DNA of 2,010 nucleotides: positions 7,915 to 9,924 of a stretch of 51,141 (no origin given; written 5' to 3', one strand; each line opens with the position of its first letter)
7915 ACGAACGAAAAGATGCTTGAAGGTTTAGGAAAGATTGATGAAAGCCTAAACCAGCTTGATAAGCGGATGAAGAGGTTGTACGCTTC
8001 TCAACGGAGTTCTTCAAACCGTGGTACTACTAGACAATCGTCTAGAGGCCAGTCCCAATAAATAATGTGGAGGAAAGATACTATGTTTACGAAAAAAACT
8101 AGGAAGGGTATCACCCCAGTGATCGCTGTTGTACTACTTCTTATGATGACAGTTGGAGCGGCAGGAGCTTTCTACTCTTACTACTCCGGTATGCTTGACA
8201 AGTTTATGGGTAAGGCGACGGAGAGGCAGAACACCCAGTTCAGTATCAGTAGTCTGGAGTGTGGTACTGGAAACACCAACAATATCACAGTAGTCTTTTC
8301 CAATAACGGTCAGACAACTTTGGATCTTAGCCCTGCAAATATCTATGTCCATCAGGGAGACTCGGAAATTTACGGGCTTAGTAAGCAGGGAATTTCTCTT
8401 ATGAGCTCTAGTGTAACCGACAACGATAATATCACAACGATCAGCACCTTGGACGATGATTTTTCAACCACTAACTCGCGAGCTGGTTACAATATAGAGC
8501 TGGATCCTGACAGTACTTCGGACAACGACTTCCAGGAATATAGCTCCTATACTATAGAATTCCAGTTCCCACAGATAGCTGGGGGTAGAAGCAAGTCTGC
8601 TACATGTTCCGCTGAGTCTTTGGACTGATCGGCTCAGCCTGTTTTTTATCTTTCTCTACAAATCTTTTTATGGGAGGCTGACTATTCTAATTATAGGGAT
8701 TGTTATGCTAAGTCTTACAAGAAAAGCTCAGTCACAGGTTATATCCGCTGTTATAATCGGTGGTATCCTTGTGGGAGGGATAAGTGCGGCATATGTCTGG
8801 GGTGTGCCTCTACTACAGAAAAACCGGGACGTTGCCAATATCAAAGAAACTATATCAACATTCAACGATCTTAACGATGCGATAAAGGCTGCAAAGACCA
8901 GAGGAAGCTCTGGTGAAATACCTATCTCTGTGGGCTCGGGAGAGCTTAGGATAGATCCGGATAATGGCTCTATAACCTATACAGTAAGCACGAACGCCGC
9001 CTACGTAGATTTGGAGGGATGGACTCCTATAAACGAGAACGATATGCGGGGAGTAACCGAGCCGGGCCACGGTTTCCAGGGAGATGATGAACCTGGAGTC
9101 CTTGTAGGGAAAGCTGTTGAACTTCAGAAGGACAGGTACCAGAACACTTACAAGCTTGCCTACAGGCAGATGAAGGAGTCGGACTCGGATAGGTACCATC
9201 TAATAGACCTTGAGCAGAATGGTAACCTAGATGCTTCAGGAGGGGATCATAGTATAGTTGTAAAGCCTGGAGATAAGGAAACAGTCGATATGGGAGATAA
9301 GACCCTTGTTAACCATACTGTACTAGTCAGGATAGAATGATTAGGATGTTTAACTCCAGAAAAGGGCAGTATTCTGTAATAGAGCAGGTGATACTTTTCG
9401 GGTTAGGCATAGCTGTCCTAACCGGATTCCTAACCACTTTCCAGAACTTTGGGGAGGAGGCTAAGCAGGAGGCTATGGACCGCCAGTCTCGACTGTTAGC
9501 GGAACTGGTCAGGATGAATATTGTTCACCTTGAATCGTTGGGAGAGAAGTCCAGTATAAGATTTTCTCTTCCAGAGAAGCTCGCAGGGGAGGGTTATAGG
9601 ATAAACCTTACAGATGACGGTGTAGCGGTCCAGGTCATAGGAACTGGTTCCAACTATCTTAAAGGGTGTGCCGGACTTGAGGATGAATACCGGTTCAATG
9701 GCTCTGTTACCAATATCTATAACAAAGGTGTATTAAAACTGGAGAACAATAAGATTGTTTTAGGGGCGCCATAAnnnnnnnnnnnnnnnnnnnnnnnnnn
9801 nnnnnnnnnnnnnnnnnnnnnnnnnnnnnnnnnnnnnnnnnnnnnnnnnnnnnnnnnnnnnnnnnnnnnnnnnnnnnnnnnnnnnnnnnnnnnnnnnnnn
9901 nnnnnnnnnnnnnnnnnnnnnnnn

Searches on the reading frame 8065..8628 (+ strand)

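Call 34: search_protein_families(library=pfam, proteins=[window:8065-8628:+], max_evalue=0.01)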
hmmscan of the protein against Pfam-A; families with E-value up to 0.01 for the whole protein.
window:8065-8628:+ (187 aa): 1 family
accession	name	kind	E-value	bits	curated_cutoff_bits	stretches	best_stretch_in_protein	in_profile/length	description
PF07790.16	Pilin_N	-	0.0026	19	25.2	1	14-94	1-72/78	Archaeal Type IV pilin, N-terminal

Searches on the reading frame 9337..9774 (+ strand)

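Call 80: search_protein_families(library=pfam, proteins=[window:9337-9774:+], max_evalue=0.01)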
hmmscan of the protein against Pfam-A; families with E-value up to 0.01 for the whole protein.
window:9337-9774:+ (145 aa): 1 family
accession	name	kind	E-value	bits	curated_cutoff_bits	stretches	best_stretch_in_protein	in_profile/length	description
PF23928.1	DUF7266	-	1.9e-05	24.9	27.6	1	12-94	7-93/145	Family of unknown function (DUF7266)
